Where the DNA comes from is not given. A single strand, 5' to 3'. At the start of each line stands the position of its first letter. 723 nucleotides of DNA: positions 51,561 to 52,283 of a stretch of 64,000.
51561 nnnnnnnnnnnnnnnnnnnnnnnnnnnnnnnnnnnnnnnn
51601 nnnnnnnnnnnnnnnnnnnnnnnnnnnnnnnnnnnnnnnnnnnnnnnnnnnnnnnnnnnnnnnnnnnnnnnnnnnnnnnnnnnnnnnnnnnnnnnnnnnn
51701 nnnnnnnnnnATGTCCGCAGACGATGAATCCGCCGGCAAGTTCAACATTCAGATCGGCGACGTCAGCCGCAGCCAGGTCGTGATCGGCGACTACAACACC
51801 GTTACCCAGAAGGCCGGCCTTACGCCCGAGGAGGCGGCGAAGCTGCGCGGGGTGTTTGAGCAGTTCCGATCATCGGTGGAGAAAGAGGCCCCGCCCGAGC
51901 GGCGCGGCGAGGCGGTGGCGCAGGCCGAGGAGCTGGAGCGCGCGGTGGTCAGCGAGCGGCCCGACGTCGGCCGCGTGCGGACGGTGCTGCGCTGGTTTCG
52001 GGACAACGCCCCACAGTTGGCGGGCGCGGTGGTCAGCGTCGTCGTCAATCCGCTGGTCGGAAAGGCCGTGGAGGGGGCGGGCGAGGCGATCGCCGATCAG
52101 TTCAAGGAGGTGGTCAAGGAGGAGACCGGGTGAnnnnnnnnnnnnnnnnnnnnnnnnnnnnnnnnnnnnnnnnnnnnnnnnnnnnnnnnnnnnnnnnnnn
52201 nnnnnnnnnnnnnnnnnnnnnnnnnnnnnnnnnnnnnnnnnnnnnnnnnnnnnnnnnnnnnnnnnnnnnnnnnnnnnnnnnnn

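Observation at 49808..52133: Membrane-anchored NB-ARC/TPR STAND NTPase and a small neighbour share a private N-terminal motif: a candidate two-gene sensing or conflict module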

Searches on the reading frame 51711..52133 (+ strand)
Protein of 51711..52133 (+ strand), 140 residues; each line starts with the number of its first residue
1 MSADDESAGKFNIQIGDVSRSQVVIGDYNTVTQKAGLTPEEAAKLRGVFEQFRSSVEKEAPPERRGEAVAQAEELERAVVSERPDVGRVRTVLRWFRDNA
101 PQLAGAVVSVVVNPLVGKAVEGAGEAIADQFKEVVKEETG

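Call 7: search_protein_families(library=pfam, proteins=[window:51711-52133:+], max_evalue=0.1)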
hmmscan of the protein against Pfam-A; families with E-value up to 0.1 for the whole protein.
window:51711-52133:+ (140 aa): 1 family
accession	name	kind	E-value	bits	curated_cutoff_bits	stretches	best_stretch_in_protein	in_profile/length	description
PF13801.11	Metal_resist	-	0.0075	16.9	29.2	1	34-108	39-108/125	Heavy-metal resistance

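Call 8: search_protein_families(library=padloc, proteins=[window:51711-52133:+], max_evalue=0.1)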
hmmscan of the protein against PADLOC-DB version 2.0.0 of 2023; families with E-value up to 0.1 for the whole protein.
window:51711-52133:+ (140 aa): 0 families

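Call 9: search_protein_families(library=ncbifam, proteins=[window:51711-52133:+], max_evalue=0.1)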
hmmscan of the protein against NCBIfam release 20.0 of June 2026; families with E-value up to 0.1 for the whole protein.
window:51711-52133:+ (140 aa): 0 families

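Call 13: find_homologous_proteins(query=window:51711-52133:+, max_evalue=0.01)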
Query window:51711-52133:+ (140 aa): 114 proteins with E <= 0.01 among 216 candidates.
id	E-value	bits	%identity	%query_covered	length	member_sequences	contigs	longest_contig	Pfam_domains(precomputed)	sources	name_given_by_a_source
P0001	8.3e-81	286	100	100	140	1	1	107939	-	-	-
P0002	3.8e-79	281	98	100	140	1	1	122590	-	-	-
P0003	6.8e-79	280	97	100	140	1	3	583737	-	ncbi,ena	-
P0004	1.1e-77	276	96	100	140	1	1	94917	-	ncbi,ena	-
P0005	1.3e-72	260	91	99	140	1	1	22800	-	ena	-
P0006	1.9e-70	253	89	99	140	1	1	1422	-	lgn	-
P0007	2.1e-70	253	91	98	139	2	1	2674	-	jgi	jgi:hypothetical protein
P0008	5.0e-70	252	84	100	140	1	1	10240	-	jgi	jgi:hypothetical protein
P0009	1.5e-69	250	86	99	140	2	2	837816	-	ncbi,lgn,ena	-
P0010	2.6e-69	249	88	99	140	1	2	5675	-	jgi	jgi:hypothetical protein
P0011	8.9e-69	248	86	100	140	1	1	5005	-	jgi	jgi:hypothetical protein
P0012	9.0e-69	248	87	99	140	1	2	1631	-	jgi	jgi:hypothetical protein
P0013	2.5e-68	246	86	100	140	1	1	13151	-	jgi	jgi:hypothetical protein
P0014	2.7e-68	246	87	99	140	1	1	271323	-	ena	-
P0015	2.8e-68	246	86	100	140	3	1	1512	-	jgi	jgi:hypothetical protein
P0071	2.0e-46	175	63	99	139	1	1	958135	-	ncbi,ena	-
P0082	2.7e-45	172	62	99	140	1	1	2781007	-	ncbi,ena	-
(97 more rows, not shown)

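Call 15: find_encoding_contigs(protein=P0082, flank=6000, max_places=3)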
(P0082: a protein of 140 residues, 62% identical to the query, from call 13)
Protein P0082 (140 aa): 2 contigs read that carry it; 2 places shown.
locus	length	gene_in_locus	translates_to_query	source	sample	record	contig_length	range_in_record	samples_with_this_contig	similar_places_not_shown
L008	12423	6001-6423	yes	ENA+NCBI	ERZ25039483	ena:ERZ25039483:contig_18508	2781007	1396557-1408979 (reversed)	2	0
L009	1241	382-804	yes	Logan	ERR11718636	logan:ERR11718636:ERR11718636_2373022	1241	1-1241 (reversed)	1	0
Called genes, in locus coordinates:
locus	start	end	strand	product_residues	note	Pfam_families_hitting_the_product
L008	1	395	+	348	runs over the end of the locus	PF00248:Aldo_ket_red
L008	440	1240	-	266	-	PF13472:Lipase_GDSL_2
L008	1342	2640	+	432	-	PF14333:DUF4389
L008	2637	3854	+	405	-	PF01435:Peptidase_M48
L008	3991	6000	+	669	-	-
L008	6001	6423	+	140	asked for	-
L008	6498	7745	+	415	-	PF06224:AlkZ-like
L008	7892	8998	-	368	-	PF08240:ADH_N, PF16912:Glu_dehyd_C (weak), PF00107:ADH_zinc_N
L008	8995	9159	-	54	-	-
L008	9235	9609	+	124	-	-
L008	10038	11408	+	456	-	-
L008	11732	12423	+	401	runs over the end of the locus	PF22483:Mu-transpos_C_2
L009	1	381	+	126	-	?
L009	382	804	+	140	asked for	-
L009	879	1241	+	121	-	?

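Call 16: find_encoding_contigs(protein=P0071, flank=6000, max_places=3)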
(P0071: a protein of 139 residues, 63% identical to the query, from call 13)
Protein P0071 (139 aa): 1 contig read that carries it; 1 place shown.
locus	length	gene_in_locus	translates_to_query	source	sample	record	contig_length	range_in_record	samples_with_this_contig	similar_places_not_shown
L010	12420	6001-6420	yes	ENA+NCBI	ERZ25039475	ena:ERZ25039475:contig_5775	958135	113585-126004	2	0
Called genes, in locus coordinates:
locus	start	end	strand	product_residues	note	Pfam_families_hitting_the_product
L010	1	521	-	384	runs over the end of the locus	PF00586:AIRS, PF02769:AIRS_C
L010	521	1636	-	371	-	PF01924:HypD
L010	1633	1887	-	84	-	PF01455:HupF_HypC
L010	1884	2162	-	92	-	PF01455:HupF_HypC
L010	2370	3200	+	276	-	PF13545:HTH_Crp_2 (weak)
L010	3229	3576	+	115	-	-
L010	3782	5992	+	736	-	PF01637:ATPase_2 (faint)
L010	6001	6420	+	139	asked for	-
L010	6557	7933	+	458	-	PF00890:FAD_binding_2 (faint), PF01266:DAO (faint), PF01494:FAD_binding_3, PF01946:Thi4 (faint), PF07992:Pyr_redox_2 (faint), PF12831:FAD_oxidored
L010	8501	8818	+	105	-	-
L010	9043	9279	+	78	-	PF09137:Glucodextran_N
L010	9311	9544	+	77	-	-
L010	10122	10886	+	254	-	-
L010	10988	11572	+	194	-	-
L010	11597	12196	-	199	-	-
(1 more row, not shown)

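Call 17: find_encoding_contigs(protein=P0009, flank=6000, max_places=3)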
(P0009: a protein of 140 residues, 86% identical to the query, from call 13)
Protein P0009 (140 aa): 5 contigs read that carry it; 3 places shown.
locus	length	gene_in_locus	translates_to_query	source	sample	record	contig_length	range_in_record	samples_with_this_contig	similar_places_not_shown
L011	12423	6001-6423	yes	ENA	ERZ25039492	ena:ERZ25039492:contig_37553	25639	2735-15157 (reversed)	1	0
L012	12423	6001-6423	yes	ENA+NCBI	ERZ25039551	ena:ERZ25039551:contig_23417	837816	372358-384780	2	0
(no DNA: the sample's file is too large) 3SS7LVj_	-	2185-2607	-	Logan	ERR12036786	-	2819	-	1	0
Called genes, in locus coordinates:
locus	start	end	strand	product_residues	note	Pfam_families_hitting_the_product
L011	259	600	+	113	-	-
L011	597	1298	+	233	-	-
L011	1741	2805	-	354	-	-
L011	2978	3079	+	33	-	-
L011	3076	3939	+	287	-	PF06314:ADC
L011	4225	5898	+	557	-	PF13424:TPR_12 (faint)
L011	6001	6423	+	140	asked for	-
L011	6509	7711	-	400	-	-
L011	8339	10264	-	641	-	PF04734:Ceramidase_alk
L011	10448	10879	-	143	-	PF12680:SnoaL_2 (weak)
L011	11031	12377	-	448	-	-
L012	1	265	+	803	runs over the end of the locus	PF00732:GMC_oxred_N (faint), PF00890:FAD_binding_2 (faint), PF01266:DAO (weak), PF13450:NAD_binding_8 (weak), PF05199:GMC_oxred_C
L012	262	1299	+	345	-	-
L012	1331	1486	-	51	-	-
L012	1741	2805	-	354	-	-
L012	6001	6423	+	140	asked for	-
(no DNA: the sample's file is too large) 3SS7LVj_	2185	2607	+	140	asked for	-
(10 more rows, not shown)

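Call 23: find_related_loci(query=A1, collection=genome_contigs, flank=5000)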
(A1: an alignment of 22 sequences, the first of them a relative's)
Query A1 (140 aa) in genome_contigs; peptide patterns used: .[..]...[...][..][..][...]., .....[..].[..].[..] (x = any residue, [..] = any of these).
225 stretches matched a pattern; 55 encode a relative of the query (tblastn E <= 1e-3); 55 distinct loci.
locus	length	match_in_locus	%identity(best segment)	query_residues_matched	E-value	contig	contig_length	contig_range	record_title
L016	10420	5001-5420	98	1-140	2e-86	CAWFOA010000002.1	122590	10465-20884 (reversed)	MAG: uncultured Solirubrobacterales bacterium isolate MFD05942.bin.2.40 genome assembly, contig: contig_10195, whole gen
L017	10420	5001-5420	97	1-140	2e-86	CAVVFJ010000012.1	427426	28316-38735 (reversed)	MAG: uncultured Solirubrobacterales bacterium isolate MFD01721.bin.1.68 genome assembly, contig: contig_24405, whole gen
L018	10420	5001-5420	96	1-140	2e-85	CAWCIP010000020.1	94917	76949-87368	MAG: uncultured Solirubrobacterales bacterium isolate MFD05442.bin.2.263 genome assembly, contig: contig_6949, whole gen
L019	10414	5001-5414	86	1-138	7e-74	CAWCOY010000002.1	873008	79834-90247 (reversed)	MAG: uncultured Solirubrobacterales bacterium isolate MFD04944.bin.2.93 genome assembly, contig: contig_18346, whole gen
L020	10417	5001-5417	86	1-139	5e-73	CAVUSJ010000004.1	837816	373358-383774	MAG: uncultured Solirubrobacterales bacterium isolate MFD06085.bin.1.170 genome assembly, contig: contig_23417, whole ge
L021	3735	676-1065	69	9-138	1e-58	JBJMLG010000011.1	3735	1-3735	MAG: Thermoleophilaceae bacterium isolate H1_16_all_fractions_metab_conc_28_70_20 k255_186474, whole genome shotgun sequ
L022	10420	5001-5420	62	1-139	6e-53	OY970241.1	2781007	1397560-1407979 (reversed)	MAG: uncultured Actinomycetes bacterium isolate MFD01721.bin.c.7 genome assembly, chromosome: 1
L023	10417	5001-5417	63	1-139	1e-52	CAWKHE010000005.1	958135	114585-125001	MAG: uncultured Solirubrobacterales bacterium isolate MFD01213.bin.2.34 genome assembly, contig: contig_5775, whole geno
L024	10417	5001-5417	59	1-139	2e-51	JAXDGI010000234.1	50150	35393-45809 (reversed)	MAG: Solirubrobacteraceae bacterium isolate BP_498 scaffold_3921992, whole genome shotgun sequence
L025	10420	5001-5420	60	1-139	5e-49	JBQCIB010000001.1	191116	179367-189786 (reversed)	MAG: Solirubrobacterales bacterium isolate bin760 k141_475790, whole genome shotgun sequence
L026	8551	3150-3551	57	5-138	5e-48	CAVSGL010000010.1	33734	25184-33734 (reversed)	MAG: uncultured Solirubrobacterales bacterium isolate MFD05684.bin.2.125 genome assembly, contig: contig_55804, whole ge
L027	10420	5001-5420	55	1-139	1e-46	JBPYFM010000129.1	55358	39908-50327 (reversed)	MAG: Solirubrobacterales bacterium isolate Bin.001.fastaField_pasture_P4 k127_5395125, whole genome shotgun sequence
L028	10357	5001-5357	45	16-133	5e-28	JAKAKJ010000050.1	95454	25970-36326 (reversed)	MAG: Chloroflexi bacterium isolate WY4.bin62 NODE_229_length_95454_cov_3.270028, whole genome shotgun sequence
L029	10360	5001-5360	42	16-133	2e-26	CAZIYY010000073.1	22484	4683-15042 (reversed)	MAG TPA_asm: uncultured Anaerolinea sp. isolate SRP119689_co1_277 genome assembly, contig: NODE_3013_length_22484_cov_4.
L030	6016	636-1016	38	10-132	4e-26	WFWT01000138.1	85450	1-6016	MAG: Anaerolineae bacterium isolate S141_23 k151_81136, whole genome shotgun sequence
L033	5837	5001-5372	41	11-132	3e-25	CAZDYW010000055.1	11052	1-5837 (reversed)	MAG TPA_asm: uncultured Anaerolineales bacterium isolate binchicken_co15_170 genome assembly, contig: NODE_4291_length_1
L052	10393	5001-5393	39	7-133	2e-22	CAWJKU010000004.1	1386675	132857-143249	MAG: uncultured Chloroflexia bacterium isolate MFD05942.bin.2.42 genome assembly, contig: contig_65684, whole genome sho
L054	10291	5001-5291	42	37-133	3e-22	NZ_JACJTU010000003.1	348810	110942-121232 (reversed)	Nostoc paludosum FACHB-159 contig3, whole genome shotgun sequence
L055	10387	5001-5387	35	9-133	4e-22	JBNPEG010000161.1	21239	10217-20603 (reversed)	MAG: Elainellaceae cyanobacterium isolate fr_S2C359 S2CNODE_742_length_21239_cov_86_637884, whole genome shotgun sequenc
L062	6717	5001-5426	38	3-138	7e-21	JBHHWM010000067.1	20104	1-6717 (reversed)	MAG: Rhodothermales bacterium isolate S.2_sp2_bin.19 NODE_351_length_20104_cov_13.797546, whole genome shotgun sequence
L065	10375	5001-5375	37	10-132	2e-16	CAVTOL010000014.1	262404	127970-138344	MAG: uncultured Actinomycetota bacterium isolate MFD00822.bin.1.230 genome assembly, contig: contig_15713, whole genome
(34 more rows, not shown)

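Call 26: search_protein_families(library=pfam, proteins=[L054:1395-4763:+, L054:4875-5309:+, L062:634-4959:+, L029:2225-4906:+, L029:4953-5375:+, L065:984-4964:+, L055:1035-4820:+, L025:2733-4991:+], max_evalue=0.01)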
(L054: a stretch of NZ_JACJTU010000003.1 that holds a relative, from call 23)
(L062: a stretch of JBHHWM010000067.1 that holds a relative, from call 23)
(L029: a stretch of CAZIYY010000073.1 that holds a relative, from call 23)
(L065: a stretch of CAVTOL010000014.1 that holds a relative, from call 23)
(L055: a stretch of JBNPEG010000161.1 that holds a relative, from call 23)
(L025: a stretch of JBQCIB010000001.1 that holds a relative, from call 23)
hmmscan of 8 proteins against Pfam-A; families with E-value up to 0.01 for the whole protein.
L054:1395-4763:+ (1122 aa): 16 families
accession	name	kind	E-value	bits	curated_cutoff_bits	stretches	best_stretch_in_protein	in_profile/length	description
PF17963.7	Big_9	-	2.9e-98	323.4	23.6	5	830-919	1-89/89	Bacterial Ig domain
PF17892.7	Cadherin_5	-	5.4e-61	202.9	26.5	5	830-920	2-97/98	Cadherin-like domain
PF17803.7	Cadherin_4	-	6.2e-48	161.6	25.1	5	724-787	1-66/71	Bacterial cadherin-like domain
PF00931.28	NB-ARC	-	3.6e-08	33.4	23.5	1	67-270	6-227/248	NB-ARC domain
PF22352.2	K319L-like_PKD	-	6.2e-08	33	27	0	872-920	38-84/84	K319L-like, PKD domain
PF22073.2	Cep192_D4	-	8.4e-08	32.8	35.5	1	529-635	2-111/112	Cep192 domain 4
PF22544.2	HYDIN_VesB_CFA65-like_Ig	-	1.1e-06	29.2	25.5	1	529-633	1-99/100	HYDIN/CFA65/VesB-like, Ig-like domain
PF02494.22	HYR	-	1.2e-06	29.2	21.7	0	886-920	46-81/81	HYR domain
PF15780.11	ASH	-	9e-06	26.2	27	1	532-626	4-96/98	Abnormal spindle-like microcephaly-assoc'd, ASPM-SPD-2-Hydin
PF12371.14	TMEM131_like_N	-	1.8e-05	25.3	28.8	1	531-618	1-82/84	Transmembrane protein 131-like N-terminal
PF25201.1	nSTAND6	-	2.9e-05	24.6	27.7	1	62-149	1-87/148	Novel STAND NTPase 6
PF13424.12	TPR_12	-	0.00034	21.2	30.1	1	428-471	29-77/77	Tetratricopeptide repeat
PF14516.12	AAA_35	-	0.00074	18.9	27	1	199-287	196-282/331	AAA-like domain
PF02368.24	Big_2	-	0.001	19.4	22.8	0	993-1015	34-56/79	Bacterial Ig-like domain (group 2)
PF13401.12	AAA_22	-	0.0046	17.7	27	1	84-176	10-106/130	AAA domain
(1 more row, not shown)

L054:4875-5309:+ (144 aa): 0 families

L062:634-4959:+ (1441 aa): 19 families
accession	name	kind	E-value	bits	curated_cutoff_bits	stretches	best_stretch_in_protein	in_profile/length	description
PF00041.27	fn3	-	2.7e-71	236.3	25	7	550-632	3-82/84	Fibronectin type III domain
PF25059.1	FN3_DSCAM-DSCAML_C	-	3.2e-18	66.3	39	0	750-820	12-82/89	DSCAM/DSCAML C-terminal Fn3-like domain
PF16656.11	Pur_ac_phosph_N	-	4.9e-16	59.5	30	0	643-719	6-86/93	Purple acid Phosphatase, N-terminal domain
PF25788.1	Ig_Rha78A_N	-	1.2e-13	51.7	27.4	0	1110-1184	18-100/105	Rha78A-like, N-terminal immunoglobulin domain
PF24489.1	Ig_J_second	-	1.7e-12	47.8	27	0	694-721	62-89/105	Tip attachment protein J second Ig-like domain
PF01108.23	Tissue_fac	-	2.9e-08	33.9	27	0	528-624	4-104/107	Tissue factor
PF00931.28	NB-ARC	-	1.5e-07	31.3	23.5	1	88-172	19-110/248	NB-ARC domain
PF16655.11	PhoD_N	-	1.6e-07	32.2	30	0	969-985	64-80/90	PhoD-like phosphatase, N-terminal domain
PF13191.12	AAA_16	-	9.2e-07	29.9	32.6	1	70-122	2-63/167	AAA ATPase domain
PF13401.12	AAA_22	-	8.6e-06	26.5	27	1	88-177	6-99/130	AAA domain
PF05729.18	NACHT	-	1.9e-05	25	26.7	1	89-183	2-102/167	NACHT domain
PF13424.12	TPR_12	-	4.2e-05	24.1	30.1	1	419-476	17-76/77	Tetratricopeptide repeat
PF06486.16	DUF1093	-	0.00026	22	26.3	0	688-717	18-46/81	Protein of unknown function (DUF1093)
PF14292.12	SusE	-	0.00082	20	25.2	0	628-660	10-42/106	SusE outer membrane protein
PF25199.1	nSTAND_NTPase5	-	0.00083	19.6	34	1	92-185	46-119/145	Novel STAND NTPase 5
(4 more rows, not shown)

L029:2225-4906:+ (893 aa): 7 families
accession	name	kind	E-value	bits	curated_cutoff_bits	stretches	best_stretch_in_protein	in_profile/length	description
PF07705.17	CARDB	-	2.4e-09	37.7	22.7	1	732-762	72-99/101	CARDB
PF00931.28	NB-ARC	-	2.9e-08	33.7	23.5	1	85-270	21-225/248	NB-ARC domain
PF13424.12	TPR_12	-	8.2e-05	23.2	30.1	1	415-471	18-76/77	Tetratricopeptide repeat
PF13401.12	AAA_22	-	0.0002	22.1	27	1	85-169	8-96/130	AAA domain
PF13191.12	AAA_16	-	0.00073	20.5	32.6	1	68-132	5-73/167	AAA ATPase domain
PF00308.24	Bac_DnaA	-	0.0026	18.4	23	1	79-122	31-74/162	Bacterial DnaA ATPAse domain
PF01637.24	ATPase_2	-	0.0041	17.4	33.2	1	66-120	2-56/225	ATPase domain predominantly from Archaea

L029:4953-5375:+ (140 aa): 1 family
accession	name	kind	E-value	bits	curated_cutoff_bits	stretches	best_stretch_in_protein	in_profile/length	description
PF14357.11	DUF4404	-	0.0037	18.3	27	1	38-91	16-69/83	Domain of unknown function (DUF4404)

L065:984-4964:+ (1326 aa): 16 families
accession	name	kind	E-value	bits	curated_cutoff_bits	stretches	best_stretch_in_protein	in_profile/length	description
PF03793.24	PASTA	-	2.8e-63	210.2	23.2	5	1191-1253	2-64/64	PASTA domain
PF15780.11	ASH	-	1.6e-18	67.1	27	2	783-854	12-81/98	Abnormal spindle-like microcephaly-assoc'd, ASPM-SPD-2-Hydin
PF22073.2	Cep192_D4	-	3.9e-15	56.4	35.5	2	888-971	9-95/112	Cep192 domain 4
PF22544.2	HYDIN_VesB_CFA65-like_Ig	-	6.1e-12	46.1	25.5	1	887-975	7-90/100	HYDIN/CFA65/VesB-like, Ig-like domain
PF12371.14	TMEM131_like_N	-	2.1e-09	37.9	28.8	1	884-967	2-81/84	Transmembrane protein 131-like N-terminal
PF24507.1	Ig_CFAP65_4th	-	9.2e-09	36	27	0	905-971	1-63/76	CFAP65, fourth Ig-like domain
PF00932.25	LTD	-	4.9e-05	24.1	34.3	0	899-952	22-69/109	Lamin Tail Domain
PF13401.12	AAA_22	-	5.8e-05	23.9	27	1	100-198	6-109/130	AAA domain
PF13424.12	TPR_12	-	0.00019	22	30.1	1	425-486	13-76/77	Tetratricopeptide repeat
PF22067.2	Cep192_D3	-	0.00084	19.8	27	0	795-855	17-75/99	Cep192 domain 3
PF07610.17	DUF1573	-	0.0015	19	26.1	0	1278-1319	43-84/98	Protein of unknown function (DUF1573)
PF00931.28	NB-ARC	-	0.0016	18.2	23.5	1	102-183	21-109/248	NB-ARC domain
PF13191.12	AAA_16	-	0.0038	18.2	32.6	1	85-193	5-151/167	AAA ATPase domain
PF24770.2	Ig-CFAP74_2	-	0.0047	17.8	27.4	0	616-641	137-162/185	CFAP74 second Ig-like domain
PF25249.1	Ig_CFAP65_7th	-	0.0089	16.2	28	0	887-982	13-98/120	CFAP65, seventh Ig-like domain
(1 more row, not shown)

L055:1035-4820:+ (1261 aa): 14 families
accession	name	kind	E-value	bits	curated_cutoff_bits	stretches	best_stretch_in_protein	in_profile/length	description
PF17963.7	Big_9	-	9.2e-130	424.3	23.6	7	705-794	1-89/89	Bacterial Ig domain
PF17892.7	Cadherin_5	-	4.7e-75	248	26.5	7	705-796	2-98/98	Cadherin-like domain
PF17803.7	Cadherin_4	-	4.5e-56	187.7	25.1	5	1154-1217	1-66/71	Bacterial cadherin-like domain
PF19076.6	CshA_repeat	-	2e-13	51.3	27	1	834-884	53-100/103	Surface adhesin CshA repetitive domain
PF02494.22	HYR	-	4.7e-09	36.9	21.7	0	766-795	51-81/81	HYR domain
PF16184.11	Cadherin_3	-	1.6e-05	25.3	25.5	0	1212-1250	65-103/106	Cadherin-like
PF13401.12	AAA_22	-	2.1e-05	25.3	27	1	97-181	6-93/130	AAA domain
PF22352.2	K319L-like_PKD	-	4.6e-05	23.8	27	0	1048-1069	63-84/84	K319L-like, PKD domain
PF00931.28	NB-ARC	-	9.1e-05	22.3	23.5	1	88-180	10-108/248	NB-ARC domain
PF25201.1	nSTAND6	-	0.00025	21.6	27.7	1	79-202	1-130/148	Novel STAND NTPase 6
PF13191.12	AAA_16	-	0.00098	20.1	32.6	1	79-154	2-85/167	AAA ATPase domain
PF00005.33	ABC_tran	-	0.0015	19.6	25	1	92-139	7-49/137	ABC transporter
PF13424.12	TPR_12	-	0.0021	18.6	30.1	1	464-510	3-51/77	Tetratricopeptide repeat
PF19077.6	Big_13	-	0.0026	18.6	27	0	830-884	42-97/102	Bacterial Ig-like domain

L025:2733-4991:+ (752 aa): 1 family
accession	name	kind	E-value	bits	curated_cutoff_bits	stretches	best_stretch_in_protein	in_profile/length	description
PF06832.18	BiPBP_C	-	0.00018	21.7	26.8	0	555-629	9-87/90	Penicillin-Binding Protein C-terminus Family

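Call 36: find_related_loci(query=A1, collection=metagenome_contigs, flank=3500)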
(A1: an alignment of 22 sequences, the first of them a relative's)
Query A1 (140 aa) in metagenome_contigs; peptide patterns used: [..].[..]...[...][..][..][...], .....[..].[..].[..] (x = any residue, [..] = any of these).
226 stretches matched a pattern; 83 encode a relative of the query (tblastn E <= 1e-3); the best 80 are kept; 80 distinct loci.
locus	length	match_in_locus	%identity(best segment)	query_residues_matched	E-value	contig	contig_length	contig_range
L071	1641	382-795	72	1-138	5e-67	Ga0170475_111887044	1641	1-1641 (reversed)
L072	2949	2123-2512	66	9-138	1e-57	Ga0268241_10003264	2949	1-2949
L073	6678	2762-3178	63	1-138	4e-55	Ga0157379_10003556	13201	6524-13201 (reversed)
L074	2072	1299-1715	60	1-138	3e-54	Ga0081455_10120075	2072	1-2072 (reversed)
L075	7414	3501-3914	60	1-138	4e-53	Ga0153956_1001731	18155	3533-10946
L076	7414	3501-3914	61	1-138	2e-51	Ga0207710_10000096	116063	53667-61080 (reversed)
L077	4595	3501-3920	66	1-138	1e-50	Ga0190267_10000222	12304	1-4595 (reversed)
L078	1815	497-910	62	1-138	9e-51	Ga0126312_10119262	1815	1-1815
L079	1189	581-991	56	2-138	3e-51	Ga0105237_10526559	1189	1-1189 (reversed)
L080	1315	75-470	64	7-138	9e-50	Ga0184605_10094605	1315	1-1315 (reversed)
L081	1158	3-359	64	16-134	1e-49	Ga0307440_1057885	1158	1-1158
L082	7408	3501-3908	58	4-138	5e-44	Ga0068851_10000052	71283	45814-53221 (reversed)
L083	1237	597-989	60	8-138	3e-42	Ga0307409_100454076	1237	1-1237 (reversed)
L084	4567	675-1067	60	8-138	6e-41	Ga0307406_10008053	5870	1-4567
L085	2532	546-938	60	8-138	2e-37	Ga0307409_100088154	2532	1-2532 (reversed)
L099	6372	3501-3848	42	10-125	1e-25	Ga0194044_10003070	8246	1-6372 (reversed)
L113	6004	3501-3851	38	3-132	1e-22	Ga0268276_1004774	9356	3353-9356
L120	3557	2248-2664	39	3-132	2e-21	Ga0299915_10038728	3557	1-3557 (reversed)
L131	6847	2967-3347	39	11-134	7e-21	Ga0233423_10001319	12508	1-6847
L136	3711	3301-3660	36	15-132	4e-20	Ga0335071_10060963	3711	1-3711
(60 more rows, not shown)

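Call 49: predict_structure(alignment_id=A3)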
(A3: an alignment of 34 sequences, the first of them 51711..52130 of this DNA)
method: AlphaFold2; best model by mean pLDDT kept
length: 140 residues; sequences in the alignment: 34
mean_pLDDT: 68.2   pTM: 0.55
mean pLDDT of the five models: 68.2, 64.4, 63.9, 62.8, 59.4
residues with pLDDT >= 90: 17; 70-90: 61; 50-70: 26; < 50: 36
segments of 3 or more residues with pLDDT < 50: 1-34
pLDDT, mean of each block of 10 residues (from residue 1): 39 38 36 56 81 89 91 87 79 90 83 59 58 69
secondary structure, 60 per line:
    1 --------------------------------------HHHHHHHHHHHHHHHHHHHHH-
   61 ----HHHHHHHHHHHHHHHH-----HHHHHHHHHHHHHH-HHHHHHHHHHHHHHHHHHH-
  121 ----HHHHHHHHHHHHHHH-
elements in order: H39-59 H65-80 H86-99 H101-119 H125-139

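Call 52: fold_search(model_id=the predicted structure, library=pdb)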
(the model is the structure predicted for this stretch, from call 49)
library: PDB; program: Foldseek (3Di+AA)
matches with E <= 10: 94; with E <= 0.001: 0
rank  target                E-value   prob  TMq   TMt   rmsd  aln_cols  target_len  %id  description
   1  6hrk_A                1.1e+00  0.38  0.35  0.36   6.8       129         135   16  Structure of a far-red fluorescent biliprotein derived from a far-red induced allophycocyanin F subunit from a thermop (released 2019-10-09)
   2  2gsc_B                2.0e+00  0.16  0.25  0.29  13.7       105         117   14  Crystal Structure of the Conserved Hypothetical Cytosolic Protein Xcc0516 from Xanthomonas campestris (released 2006-10-03)
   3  2bnl_A                2.4e+00  0.25  0.35  0.37   7.3       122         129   11  The structure of the N-terminal domain of RsbR (released 2005-11-03)
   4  9cu8_A                2.8e+00  0.20  0.28  0.35  14.9       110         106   16  Crystal Structure of TNFR2 TNFR2_mb1 Complex (released 2024-12-04)
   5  1nig                  3.1e+00  0.16  0.32  0.31   7.6       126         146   11  2.0 A Structure of Protein of Unknown Function from Thermoplasma acidophilum (released 2003-07-15)
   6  4hrt_H                3.1e+00  0.09  0.25  0.24  11.6       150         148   13  Scapharca tetrameric hemoglobin, unliganded (released 2012-12-12)
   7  7vea_aM               3.6e+00  0.14  0.34  0.07   9.6       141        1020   14  Pentacylindrical allophycocyanin core from Thermosynechococcus vulcanus (released 2022-06-22)
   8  3p5q_A                3.6e+00  0.13  0.31  0.31   8.9       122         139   12  Ferric R-state human aquomethemoglobin (released 2011-06-08)
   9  2bnl_B                3.8e+00  0.15  0.33  0.35   7.4       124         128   12  The structure of the N-terminal domain of RsbR (released 2005-11-03)
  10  1rvw_A                3.8e+00  0.13  0.29  0.29   9.2       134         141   10  R STATE HUMAN HEMOGLOBIN [ALPHA V96W], CARBONMONOXY (released 1998-03-25)
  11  4hrt_A                3.8e+00  0.08  0.25  0.24  10.7       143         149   13  Scapharca tetrameric hemoglobin, unliganded (released 2012-12-12)
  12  5sw7_A                4.0e+00  0.12  0.31  0.31   8.7       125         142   13  Structure of the Human Hemoglobin Mutant Hb Providence (A-Gly-C:V1M; B,D:V1M,K82D; Ferrous, carbonmonoxy bound) (released 2016-08-31)
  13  8u5a_A                4.0e+00  0.08  0.25  0.24  12.2       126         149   13  Improving protein expression, stability, and function with ProteinMPNN (released 2024-01-17)
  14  5e6g_A                4.2e+00  0.15  0.30  0.34   7.9       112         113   17  Crystal Structure of De Novo Designed Protein CA01 (released 2016-05-18)
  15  9dis_A                4.4e+00  0.16  0.30  0.35   9.8       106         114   12  Cryo-EM structure of the heme/hemoglobin transporter ChuA, in complex with de novo designed binder H3 (released 2025-05-21)
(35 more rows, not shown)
